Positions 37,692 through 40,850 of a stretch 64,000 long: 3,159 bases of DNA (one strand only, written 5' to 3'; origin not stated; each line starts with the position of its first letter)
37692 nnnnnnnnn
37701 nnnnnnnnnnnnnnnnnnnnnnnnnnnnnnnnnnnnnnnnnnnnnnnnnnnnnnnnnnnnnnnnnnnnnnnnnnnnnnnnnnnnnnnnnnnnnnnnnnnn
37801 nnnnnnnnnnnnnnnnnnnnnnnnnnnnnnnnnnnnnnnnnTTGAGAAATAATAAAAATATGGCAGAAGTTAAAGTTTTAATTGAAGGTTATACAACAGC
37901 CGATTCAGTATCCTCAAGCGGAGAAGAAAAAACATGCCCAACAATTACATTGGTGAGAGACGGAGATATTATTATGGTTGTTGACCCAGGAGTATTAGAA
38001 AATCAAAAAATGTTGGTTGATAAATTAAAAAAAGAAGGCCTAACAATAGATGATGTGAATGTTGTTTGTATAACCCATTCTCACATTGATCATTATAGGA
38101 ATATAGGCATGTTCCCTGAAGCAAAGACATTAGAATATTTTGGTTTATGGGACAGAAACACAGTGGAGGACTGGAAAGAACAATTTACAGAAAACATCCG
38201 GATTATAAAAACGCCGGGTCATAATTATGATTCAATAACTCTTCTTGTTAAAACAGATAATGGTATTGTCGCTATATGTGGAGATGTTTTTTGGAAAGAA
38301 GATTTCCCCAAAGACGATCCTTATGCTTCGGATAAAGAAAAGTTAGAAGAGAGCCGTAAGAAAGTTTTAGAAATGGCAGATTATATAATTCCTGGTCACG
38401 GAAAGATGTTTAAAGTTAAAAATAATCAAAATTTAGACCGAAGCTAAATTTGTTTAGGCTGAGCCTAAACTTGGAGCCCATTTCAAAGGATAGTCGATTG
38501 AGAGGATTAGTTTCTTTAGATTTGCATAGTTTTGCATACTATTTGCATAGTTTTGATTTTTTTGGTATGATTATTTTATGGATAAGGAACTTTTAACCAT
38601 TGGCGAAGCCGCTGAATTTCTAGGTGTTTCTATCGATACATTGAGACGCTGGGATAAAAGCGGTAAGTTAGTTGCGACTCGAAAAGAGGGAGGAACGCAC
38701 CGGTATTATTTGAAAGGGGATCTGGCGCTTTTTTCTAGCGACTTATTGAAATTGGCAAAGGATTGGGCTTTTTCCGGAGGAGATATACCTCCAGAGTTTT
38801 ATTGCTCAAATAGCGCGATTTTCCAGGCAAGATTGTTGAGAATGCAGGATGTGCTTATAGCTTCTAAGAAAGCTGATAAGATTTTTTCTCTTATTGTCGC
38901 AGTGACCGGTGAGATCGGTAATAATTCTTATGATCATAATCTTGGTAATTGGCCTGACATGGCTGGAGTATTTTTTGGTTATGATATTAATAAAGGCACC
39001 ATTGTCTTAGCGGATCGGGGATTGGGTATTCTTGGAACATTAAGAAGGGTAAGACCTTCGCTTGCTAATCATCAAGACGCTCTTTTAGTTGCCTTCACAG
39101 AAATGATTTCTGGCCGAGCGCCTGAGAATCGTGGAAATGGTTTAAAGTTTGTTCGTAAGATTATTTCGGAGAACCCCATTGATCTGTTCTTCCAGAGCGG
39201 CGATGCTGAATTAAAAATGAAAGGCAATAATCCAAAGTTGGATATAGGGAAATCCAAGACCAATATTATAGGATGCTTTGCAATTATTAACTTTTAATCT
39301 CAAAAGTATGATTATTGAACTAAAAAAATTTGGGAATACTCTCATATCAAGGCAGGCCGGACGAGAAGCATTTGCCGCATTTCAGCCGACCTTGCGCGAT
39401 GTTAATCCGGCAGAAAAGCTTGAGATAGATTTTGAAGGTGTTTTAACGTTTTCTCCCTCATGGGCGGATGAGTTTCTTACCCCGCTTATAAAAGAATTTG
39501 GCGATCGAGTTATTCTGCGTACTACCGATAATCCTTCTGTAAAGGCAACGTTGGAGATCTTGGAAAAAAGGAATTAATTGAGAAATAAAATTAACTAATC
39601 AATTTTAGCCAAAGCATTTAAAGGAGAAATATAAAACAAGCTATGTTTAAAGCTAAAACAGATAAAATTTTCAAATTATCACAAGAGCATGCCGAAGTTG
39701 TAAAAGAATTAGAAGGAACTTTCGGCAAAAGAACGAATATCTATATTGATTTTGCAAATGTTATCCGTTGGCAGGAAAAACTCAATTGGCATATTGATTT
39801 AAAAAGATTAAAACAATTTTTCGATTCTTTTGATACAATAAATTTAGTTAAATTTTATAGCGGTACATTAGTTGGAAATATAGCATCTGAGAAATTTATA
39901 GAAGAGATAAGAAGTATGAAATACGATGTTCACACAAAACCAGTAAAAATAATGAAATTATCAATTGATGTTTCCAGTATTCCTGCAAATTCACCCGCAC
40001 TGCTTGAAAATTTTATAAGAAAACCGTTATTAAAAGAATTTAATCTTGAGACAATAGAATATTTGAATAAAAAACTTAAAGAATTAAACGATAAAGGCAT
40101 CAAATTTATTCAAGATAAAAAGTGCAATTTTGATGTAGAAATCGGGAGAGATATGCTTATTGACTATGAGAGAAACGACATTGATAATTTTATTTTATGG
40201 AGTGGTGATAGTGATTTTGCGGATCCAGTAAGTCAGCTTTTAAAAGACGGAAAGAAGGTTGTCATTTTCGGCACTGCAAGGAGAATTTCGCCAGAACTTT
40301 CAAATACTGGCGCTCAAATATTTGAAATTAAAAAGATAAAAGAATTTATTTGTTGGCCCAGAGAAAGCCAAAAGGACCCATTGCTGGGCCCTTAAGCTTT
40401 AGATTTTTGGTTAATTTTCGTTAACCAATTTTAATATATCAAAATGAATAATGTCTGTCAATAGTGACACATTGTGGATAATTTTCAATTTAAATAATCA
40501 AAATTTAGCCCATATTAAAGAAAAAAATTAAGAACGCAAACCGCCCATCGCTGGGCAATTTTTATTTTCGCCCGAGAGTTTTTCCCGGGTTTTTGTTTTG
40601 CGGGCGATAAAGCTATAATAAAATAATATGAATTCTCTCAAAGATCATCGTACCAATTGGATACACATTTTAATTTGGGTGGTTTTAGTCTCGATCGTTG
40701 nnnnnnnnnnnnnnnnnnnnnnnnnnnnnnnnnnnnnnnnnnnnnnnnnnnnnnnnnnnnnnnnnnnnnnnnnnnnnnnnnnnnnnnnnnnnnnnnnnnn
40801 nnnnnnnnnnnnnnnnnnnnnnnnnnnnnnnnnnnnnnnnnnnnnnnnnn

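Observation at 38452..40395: MerR-HTH/GHKL ATPase + DUF4325 (STAS-like) + NYN nuclease trio behind a triple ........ operator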

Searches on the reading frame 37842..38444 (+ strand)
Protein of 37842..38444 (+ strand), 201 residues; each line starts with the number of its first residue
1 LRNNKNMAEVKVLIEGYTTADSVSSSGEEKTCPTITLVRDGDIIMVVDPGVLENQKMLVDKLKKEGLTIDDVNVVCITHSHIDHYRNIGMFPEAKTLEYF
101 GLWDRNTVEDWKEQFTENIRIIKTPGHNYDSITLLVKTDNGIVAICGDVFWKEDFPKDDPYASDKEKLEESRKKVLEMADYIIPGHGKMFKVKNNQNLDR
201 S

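Call 95: search_protein_families(library=pfam, proteins=[window:37842-38444:+], max_evalue=0.001)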
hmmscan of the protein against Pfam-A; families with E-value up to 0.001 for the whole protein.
window:37842-38444:+ (201 aa): 2 families
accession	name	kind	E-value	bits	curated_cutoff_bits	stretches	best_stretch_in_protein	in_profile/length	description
PF00753.33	Lactamase_B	-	6e-16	59.4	22.7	1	35-95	8-67/196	Metallo-beta-lactamase superfamily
PF12706.13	Lactamase_B_2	-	0.0005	20.2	27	1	59-117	19-76/200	Beta-lactamase superfamily domain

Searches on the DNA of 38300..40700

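Call 85: search_rna_families(source=window, start=38300, end=40700, threshold=evalue, max_evalue=1)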
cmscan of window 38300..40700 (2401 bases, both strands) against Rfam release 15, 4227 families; matches with E-value up to 1: 3.
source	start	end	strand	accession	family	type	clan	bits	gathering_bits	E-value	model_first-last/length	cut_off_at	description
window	40449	40569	-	RF01796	frnS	Gene; sRNA;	-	23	60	0.55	1-119/119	no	Fumarate/nitrate reductase regulator sRNA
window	40348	40496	-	RF00340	SNORA36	Gene; snRNA; snoRNA; HACA-box;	CL00035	21.8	43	0.85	1-132/132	no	Small nucleolar RNA SNORA36 family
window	40541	40598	+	RF02837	anti-hemB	Gene; sRNA;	-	19.2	49.5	0.21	1-81/81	no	Burkholderia RNA 7 (anti-hemB)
